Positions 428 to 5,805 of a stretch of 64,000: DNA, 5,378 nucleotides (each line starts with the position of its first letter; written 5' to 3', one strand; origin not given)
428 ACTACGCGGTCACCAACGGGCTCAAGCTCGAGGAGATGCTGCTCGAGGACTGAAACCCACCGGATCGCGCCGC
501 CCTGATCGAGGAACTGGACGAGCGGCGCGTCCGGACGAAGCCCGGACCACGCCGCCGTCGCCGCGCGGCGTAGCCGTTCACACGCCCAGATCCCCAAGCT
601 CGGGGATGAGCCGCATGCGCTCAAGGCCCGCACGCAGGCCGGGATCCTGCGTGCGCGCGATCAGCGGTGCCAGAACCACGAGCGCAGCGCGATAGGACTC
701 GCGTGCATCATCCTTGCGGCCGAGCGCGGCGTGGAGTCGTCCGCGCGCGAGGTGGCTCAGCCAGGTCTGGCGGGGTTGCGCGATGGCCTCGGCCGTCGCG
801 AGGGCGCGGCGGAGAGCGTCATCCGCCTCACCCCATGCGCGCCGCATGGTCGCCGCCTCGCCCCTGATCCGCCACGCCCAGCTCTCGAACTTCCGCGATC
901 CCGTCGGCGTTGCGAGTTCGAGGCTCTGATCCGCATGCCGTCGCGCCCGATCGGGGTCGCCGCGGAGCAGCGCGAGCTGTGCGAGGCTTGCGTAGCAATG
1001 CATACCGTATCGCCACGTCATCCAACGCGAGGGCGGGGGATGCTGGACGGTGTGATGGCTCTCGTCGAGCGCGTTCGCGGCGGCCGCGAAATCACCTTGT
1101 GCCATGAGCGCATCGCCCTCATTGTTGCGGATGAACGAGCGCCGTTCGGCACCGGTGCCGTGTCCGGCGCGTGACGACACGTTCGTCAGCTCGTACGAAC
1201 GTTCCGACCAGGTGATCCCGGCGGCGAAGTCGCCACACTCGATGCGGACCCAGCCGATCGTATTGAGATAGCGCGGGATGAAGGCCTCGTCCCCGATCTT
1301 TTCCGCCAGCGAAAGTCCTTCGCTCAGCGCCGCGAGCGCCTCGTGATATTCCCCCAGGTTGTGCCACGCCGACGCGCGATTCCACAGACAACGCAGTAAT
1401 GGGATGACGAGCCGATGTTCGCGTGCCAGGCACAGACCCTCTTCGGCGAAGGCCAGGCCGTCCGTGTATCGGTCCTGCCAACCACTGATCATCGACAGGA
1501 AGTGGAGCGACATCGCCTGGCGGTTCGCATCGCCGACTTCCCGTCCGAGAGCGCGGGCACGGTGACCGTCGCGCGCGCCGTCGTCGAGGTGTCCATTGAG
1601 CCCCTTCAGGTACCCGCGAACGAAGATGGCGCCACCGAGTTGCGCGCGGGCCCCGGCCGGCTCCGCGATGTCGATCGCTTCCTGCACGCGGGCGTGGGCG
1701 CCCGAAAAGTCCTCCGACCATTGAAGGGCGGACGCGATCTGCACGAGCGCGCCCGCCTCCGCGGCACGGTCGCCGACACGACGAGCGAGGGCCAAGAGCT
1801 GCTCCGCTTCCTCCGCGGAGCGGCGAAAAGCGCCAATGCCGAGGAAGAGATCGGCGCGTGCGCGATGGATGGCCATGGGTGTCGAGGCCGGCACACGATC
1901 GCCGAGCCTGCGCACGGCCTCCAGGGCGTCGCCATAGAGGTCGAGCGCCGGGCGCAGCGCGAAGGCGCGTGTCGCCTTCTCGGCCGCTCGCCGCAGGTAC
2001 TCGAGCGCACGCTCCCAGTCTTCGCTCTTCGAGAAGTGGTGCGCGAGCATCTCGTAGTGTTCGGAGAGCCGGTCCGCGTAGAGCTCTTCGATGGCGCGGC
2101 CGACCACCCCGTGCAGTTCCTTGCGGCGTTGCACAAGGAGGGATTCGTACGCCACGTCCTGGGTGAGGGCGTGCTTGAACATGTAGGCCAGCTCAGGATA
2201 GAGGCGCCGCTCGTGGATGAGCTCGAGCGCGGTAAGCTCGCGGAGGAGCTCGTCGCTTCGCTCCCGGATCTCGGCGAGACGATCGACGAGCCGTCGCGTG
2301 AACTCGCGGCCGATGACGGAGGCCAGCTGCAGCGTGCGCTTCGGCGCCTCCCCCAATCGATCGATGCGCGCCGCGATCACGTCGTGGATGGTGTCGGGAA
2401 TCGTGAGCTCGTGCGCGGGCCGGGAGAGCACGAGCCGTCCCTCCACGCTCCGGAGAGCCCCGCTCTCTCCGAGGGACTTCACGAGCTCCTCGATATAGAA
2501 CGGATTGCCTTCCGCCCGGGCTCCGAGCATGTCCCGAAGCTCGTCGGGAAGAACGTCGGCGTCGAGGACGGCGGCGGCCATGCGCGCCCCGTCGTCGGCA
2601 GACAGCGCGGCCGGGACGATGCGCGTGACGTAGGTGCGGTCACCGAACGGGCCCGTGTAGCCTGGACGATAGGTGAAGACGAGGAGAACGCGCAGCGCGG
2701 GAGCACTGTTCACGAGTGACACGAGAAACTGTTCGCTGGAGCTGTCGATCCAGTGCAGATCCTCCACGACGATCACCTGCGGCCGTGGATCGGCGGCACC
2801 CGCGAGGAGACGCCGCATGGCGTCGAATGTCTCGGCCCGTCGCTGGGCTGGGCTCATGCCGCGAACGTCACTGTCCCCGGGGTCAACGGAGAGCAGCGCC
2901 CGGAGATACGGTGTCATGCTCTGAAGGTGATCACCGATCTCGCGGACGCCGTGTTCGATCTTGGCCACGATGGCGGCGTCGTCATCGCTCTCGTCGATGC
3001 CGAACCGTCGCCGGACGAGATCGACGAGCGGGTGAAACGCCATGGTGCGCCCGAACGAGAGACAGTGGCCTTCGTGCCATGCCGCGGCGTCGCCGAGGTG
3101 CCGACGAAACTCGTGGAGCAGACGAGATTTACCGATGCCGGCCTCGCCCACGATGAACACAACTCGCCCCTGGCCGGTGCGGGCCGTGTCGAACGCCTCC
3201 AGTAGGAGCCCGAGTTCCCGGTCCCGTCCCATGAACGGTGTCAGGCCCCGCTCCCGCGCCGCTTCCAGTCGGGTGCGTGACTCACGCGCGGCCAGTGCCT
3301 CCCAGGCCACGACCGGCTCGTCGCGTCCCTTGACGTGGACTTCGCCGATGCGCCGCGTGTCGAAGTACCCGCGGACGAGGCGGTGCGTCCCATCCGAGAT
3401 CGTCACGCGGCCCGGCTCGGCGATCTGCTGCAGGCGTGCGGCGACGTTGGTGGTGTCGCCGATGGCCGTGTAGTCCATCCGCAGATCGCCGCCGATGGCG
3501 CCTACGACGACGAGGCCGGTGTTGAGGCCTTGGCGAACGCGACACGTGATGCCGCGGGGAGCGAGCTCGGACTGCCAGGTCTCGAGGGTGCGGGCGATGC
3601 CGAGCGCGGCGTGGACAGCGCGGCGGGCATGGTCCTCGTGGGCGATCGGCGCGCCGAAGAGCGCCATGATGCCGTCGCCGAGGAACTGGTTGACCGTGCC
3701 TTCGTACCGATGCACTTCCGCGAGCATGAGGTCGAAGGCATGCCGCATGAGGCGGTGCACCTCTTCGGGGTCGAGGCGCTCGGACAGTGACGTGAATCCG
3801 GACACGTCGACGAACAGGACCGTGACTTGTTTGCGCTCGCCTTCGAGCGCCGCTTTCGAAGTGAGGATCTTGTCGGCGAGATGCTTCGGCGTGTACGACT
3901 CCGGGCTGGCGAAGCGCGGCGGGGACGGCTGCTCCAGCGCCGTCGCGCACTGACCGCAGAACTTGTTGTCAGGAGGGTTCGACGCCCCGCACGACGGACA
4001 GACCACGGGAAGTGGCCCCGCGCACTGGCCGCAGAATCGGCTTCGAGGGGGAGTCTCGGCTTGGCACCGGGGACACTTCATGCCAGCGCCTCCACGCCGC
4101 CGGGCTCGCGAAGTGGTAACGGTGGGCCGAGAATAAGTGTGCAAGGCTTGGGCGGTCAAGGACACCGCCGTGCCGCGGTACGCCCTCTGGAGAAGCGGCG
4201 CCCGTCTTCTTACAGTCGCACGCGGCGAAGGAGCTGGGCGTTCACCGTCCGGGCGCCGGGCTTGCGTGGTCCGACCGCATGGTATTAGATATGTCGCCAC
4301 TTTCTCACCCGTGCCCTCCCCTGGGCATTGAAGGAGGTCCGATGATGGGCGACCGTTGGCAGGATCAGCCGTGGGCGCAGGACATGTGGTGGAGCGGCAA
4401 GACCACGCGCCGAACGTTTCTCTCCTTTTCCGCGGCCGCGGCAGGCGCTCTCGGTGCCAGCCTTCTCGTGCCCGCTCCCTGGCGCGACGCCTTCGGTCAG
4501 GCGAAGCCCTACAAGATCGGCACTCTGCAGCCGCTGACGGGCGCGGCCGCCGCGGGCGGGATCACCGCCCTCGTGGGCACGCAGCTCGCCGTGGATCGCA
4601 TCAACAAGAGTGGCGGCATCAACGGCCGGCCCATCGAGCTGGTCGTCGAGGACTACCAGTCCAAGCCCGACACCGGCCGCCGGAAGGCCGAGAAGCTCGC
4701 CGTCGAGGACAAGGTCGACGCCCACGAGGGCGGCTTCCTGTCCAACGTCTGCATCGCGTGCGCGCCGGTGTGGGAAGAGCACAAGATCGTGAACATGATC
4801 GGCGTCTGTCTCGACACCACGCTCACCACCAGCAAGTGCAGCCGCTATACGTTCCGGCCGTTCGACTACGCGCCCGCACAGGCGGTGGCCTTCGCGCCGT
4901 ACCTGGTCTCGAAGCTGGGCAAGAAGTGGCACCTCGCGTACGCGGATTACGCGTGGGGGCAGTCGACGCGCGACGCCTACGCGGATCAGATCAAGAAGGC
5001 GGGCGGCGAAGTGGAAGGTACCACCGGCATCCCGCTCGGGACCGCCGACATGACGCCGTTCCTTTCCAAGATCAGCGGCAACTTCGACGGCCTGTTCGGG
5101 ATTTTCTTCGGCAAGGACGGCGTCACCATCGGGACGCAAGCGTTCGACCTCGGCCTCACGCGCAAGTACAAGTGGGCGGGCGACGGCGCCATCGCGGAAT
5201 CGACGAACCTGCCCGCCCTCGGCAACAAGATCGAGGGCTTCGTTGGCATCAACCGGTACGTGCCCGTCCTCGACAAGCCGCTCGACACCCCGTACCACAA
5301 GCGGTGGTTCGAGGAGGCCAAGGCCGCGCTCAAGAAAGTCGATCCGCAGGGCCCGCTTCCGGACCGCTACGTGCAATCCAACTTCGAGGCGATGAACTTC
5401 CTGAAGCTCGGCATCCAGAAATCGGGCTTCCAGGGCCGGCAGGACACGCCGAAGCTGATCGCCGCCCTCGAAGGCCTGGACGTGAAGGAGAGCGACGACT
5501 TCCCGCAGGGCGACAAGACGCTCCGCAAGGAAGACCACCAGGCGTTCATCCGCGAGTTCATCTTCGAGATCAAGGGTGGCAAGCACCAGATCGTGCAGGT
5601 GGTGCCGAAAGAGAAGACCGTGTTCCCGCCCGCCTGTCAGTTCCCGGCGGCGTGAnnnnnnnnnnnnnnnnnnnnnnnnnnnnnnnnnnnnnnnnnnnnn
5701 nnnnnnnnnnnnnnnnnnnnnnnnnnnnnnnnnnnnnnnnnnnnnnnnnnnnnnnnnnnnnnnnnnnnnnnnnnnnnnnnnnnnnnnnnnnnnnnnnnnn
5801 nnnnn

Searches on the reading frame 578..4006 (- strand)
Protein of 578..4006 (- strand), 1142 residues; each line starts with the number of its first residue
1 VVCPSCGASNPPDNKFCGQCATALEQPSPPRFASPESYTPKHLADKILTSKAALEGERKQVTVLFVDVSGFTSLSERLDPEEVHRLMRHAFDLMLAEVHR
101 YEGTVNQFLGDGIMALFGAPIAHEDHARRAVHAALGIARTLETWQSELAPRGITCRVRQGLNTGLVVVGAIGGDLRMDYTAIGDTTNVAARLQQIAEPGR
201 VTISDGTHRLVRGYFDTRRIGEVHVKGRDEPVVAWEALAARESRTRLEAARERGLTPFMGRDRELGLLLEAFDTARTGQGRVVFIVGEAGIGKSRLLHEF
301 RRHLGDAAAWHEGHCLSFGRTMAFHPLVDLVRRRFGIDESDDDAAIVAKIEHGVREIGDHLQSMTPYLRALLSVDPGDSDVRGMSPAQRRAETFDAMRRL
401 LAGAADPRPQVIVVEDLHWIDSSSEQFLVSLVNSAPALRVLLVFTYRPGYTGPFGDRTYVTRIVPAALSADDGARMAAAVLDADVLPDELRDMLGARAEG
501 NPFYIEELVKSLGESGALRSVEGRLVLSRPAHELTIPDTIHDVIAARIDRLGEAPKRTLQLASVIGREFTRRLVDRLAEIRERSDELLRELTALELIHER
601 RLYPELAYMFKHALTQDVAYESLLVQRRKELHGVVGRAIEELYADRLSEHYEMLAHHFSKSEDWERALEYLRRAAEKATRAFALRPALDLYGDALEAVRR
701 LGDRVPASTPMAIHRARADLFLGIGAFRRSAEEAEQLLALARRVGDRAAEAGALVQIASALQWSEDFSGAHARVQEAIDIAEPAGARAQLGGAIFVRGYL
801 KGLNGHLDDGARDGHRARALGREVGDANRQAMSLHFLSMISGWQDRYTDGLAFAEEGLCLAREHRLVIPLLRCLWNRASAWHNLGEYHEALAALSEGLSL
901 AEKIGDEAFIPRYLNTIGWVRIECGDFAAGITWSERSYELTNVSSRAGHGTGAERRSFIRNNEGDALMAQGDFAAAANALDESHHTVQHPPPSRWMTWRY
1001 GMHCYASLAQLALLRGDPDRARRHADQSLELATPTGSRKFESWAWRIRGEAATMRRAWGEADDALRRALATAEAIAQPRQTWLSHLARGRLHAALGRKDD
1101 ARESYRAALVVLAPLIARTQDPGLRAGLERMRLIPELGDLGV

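Call 54: search_protein_families(library=pfam, proteins=[window:578-4006:-], max_evalue=0.00001)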
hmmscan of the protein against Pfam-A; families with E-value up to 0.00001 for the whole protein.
window:578-4006:- (1142 aa): 8 families
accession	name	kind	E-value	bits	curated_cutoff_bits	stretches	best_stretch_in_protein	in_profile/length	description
PF13191.12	AAA_16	-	4.3e-28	99.3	32.6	1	257-443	1-167/167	AAA ATPase domain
PF00211.25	Guanylate_cyc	-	1.2e-25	90.7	21.9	1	58-231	6-176/183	Adenylate and Guanylate cyclase catalytic domain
PF17874.7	TPR_MalT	-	7.6e-14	52.2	45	1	956-1109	39-188/336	MalT-like TPR region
PF07719.23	TPR_2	-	3.1e-13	49.2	27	0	1084-1109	3-28/34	Tetratricopeptide repeat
PF13424.12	TPR_12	-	7.6e-11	42.5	30.1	0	1007-1073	8-76/77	Tetratricopeptide repeat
PF00515.34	TPR_1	-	2.8e-09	36.8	27.8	0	876-902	6-32/34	Tetratricopeptide repeat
PF13181.12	TPR_8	-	8.1e-08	32.3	25.7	0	1086-1109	5-28/34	Tetratricopeptide repeat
PF13401.12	AAA_22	-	3.7e-07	31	27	1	279-445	4-123/130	AAA domain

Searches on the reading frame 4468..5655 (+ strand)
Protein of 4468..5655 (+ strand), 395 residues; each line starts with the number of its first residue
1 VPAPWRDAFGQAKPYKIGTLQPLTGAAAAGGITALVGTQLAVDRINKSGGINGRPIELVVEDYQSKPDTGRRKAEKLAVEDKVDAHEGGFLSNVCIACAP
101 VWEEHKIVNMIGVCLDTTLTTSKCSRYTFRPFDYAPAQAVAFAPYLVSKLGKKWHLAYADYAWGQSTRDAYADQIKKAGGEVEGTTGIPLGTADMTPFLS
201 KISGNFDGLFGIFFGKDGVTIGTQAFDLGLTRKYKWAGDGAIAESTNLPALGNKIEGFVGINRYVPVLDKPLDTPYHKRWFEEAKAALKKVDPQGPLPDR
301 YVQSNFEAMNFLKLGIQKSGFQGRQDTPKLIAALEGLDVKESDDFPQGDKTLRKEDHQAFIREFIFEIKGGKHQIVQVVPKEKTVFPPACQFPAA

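Call 54: search_protein_families(library=pfam, proteins=[window:4468-5655:+], max_evalue=0.00001)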
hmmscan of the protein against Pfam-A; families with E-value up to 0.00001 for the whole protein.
window:4468-5655:+ (395 aa): 2 families
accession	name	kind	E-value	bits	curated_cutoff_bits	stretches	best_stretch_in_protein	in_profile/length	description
PF13458.12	Peripla_BP_6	-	3.7e-66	224.6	31.7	1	14-371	1-342/343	Periplasmic binding protein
PF13433.12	Peripla_BP_5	-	1.6e-23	83.9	27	1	16-203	2-185/363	Periplasmic binding protein domain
